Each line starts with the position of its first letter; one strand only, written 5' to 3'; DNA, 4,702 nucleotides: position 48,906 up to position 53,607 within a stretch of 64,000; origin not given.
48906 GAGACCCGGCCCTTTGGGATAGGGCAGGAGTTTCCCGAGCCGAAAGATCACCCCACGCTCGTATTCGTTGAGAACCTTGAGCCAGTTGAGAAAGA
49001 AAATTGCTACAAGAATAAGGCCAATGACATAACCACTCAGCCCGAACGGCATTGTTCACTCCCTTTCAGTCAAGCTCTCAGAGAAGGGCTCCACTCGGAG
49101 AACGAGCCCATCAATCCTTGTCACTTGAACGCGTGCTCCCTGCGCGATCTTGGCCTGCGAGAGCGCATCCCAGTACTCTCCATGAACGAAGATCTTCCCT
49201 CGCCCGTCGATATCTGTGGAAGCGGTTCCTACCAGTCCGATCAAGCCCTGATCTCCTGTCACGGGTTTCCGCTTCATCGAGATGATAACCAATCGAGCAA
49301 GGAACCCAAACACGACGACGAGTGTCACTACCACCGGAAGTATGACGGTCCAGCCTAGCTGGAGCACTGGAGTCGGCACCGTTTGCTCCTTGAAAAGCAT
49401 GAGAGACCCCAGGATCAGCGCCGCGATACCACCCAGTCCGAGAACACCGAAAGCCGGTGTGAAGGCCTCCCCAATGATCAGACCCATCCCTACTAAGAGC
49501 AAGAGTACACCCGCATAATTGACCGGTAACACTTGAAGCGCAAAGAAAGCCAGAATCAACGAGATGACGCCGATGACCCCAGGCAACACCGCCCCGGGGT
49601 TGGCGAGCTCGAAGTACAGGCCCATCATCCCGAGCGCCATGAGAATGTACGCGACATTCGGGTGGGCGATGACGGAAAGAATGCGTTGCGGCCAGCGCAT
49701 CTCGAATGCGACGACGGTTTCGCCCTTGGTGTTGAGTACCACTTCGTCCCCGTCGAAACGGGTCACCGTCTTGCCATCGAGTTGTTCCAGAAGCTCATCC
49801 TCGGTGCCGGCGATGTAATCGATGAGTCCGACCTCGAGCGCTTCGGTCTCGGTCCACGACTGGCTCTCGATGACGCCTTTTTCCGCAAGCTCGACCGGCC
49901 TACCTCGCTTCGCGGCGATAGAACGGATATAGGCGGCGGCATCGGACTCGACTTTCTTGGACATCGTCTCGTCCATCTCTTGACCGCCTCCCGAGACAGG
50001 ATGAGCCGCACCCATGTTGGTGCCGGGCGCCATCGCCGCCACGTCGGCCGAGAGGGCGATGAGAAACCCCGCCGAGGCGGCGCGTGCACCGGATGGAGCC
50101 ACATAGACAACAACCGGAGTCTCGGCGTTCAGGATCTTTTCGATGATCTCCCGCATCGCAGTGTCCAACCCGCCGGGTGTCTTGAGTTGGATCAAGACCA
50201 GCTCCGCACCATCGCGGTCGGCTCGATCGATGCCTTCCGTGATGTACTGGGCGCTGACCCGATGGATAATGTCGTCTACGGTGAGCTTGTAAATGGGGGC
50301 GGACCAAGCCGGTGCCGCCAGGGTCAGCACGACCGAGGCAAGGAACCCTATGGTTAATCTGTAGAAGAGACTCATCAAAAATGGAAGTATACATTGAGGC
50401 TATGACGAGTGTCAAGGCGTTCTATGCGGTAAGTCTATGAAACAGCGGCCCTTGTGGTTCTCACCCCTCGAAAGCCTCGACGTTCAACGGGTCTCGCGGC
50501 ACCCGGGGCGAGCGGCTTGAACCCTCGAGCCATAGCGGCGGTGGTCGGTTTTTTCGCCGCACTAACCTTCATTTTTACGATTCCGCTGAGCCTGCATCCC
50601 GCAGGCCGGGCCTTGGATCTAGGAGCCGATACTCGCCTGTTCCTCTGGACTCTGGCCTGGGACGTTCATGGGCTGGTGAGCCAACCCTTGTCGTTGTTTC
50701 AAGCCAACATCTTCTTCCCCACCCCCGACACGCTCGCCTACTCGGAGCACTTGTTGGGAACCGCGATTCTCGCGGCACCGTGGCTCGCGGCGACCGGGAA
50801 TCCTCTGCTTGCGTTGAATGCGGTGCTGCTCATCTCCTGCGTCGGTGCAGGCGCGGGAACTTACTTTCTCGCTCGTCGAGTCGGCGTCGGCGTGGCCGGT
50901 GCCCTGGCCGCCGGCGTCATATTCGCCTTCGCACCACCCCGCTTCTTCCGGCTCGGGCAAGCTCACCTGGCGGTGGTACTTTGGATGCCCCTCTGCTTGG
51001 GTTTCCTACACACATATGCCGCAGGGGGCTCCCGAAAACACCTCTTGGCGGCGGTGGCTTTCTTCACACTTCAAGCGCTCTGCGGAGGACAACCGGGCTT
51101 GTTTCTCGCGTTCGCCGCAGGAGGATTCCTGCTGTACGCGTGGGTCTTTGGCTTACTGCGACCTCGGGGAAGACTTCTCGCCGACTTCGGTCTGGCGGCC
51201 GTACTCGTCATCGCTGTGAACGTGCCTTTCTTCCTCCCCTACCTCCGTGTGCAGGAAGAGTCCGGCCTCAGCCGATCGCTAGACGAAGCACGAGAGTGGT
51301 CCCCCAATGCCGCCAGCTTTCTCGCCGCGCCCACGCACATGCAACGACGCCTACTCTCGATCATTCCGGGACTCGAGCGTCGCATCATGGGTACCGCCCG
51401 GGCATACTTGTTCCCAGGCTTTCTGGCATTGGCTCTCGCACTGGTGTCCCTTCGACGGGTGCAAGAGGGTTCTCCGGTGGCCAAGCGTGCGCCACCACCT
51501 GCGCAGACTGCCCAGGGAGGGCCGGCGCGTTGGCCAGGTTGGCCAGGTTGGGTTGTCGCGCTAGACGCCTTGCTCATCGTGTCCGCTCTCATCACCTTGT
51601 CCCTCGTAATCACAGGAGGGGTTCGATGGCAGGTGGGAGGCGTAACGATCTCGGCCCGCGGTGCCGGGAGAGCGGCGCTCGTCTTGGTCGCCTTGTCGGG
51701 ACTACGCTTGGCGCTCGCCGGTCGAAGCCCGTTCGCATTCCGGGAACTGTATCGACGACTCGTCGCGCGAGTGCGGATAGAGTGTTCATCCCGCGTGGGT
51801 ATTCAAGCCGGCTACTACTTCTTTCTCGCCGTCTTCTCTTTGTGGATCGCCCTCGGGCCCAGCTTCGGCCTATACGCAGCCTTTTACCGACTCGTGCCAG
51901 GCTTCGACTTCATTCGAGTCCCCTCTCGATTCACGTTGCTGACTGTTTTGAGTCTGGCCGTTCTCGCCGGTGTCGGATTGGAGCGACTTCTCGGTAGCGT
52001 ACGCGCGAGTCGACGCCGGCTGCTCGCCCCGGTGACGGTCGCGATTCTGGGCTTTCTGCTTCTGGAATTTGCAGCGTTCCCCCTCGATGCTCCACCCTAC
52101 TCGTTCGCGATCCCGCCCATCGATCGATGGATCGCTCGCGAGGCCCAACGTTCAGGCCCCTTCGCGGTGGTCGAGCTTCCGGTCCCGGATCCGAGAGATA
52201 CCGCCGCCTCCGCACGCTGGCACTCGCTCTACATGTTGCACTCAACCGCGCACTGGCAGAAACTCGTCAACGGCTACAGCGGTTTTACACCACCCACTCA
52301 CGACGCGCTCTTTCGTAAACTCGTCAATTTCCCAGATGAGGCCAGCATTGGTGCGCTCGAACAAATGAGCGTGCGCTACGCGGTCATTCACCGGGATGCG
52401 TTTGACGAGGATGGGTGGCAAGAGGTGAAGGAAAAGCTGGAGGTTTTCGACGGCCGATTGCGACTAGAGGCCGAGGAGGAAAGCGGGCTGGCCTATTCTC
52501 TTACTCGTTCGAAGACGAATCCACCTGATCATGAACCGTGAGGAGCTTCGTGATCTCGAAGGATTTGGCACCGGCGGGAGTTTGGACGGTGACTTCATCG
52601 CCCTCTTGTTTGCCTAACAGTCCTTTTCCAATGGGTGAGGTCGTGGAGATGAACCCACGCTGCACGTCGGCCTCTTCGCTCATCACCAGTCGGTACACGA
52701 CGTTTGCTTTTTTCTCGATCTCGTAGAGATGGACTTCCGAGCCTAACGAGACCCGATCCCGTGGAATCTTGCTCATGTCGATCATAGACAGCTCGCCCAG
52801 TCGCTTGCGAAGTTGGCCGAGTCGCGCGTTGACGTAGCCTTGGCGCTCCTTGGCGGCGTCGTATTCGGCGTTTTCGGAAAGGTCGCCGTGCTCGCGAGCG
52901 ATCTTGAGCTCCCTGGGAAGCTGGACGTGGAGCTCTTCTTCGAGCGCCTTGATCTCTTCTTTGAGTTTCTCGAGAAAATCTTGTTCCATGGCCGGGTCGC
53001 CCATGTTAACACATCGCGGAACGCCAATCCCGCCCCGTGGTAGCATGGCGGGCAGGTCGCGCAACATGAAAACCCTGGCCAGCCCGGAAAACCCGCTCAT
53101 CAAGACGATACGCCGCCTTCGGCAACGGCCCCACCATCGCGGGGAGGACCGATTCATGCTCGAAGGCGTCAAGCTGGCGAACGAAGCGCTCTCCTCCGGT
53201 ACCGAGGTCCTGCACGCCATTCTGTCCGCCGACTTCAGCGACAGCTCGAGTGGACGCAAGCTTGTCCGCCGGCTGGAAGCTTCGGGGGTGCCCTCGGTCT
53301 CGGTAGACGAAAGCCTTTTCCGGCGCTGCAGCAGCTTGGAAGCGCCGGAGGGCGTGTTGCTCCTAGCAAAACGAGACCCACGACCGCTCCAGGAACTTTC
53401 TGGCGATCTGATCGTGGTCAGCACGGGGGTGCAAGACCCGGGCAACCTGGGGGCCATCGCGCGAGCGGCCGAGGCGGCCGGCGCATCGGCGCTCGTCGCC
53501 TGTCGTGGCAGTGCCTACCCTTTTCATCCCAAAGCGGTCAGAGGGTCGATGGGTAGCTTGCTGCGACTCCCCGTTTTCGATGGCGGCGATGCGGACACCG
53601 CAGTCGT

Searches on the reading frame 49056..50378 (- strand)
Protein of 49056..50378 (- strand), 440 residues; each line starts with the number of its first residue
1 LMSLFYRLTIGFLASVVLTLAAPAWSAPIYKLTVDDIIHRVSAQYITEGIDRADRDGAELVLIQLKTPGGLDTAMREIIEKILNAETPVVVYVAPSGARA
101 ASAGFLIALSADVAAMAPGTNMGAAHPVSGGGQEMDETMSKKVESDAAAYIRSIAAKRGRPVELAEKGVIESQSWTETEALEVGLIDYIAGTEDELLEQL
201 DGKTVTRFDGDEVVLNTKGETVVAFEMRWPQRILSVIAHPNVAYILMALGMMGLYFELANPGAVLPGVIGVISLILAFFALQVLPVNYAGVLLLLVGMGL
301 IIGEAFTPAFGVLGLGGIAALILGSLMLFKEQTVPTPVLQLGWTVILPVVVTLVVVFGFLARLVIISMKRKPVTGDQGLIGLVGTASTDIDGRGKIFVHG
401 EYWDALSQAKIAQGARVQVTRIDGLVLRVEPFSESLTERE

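Call 40: search_protein_families(library=pfam, proteins=[window:49056-50378:-], max_evalue=0.001)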
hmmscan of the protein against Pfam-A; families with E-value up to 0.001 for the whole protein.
window:49056-50378:- (440 aa): 5 families
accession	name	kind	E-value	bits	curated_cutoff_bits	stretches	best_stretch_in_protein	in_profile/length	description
PF24961.1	NfeD_membrane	-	5.9e-29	101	26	1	241-360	1-116/119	NfeD integral membrane domain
PF25145.1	NfeD1b_N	-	9.6e-20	71.4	40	1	29-178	2-144/189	NfeD1b, N-terminal domain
PF01957.25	NfeD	-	1.6e-16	60.6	29.1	1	377-431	2-57/57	NfeD-like C-terminal, partner-binding domain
PF00574.28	CLP_protease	-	4.5e-05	23.8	20.2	1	59-191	47-180/182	Clp protease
PF01343.23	Peptidase_S49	-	5.8e-05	23.5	24.9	0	136-196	85-144/154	Peptidase family S49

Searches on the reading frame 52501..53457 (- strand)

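Call 40: search_protein_families(library=pfam, proteins=[window:52501-53457:-], max_evalue=0.001)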
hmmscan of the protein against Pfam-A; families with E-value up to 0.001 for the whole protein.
window:52501-53457:- (318 aa): 2 families
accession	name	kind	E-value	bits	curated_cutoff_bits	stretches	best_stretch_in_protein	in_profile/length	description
PF01272.25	GreA_GreB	-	2.4e-23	82.3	26.9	1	232-304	2-74/77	Transcription elongation factor, GreA/GreB, C-term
PF03449.20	GreA_GreB_N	-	2.8e-16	59.9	24.5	1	160-221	6-67/71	Transcription elongation factor, N-terminal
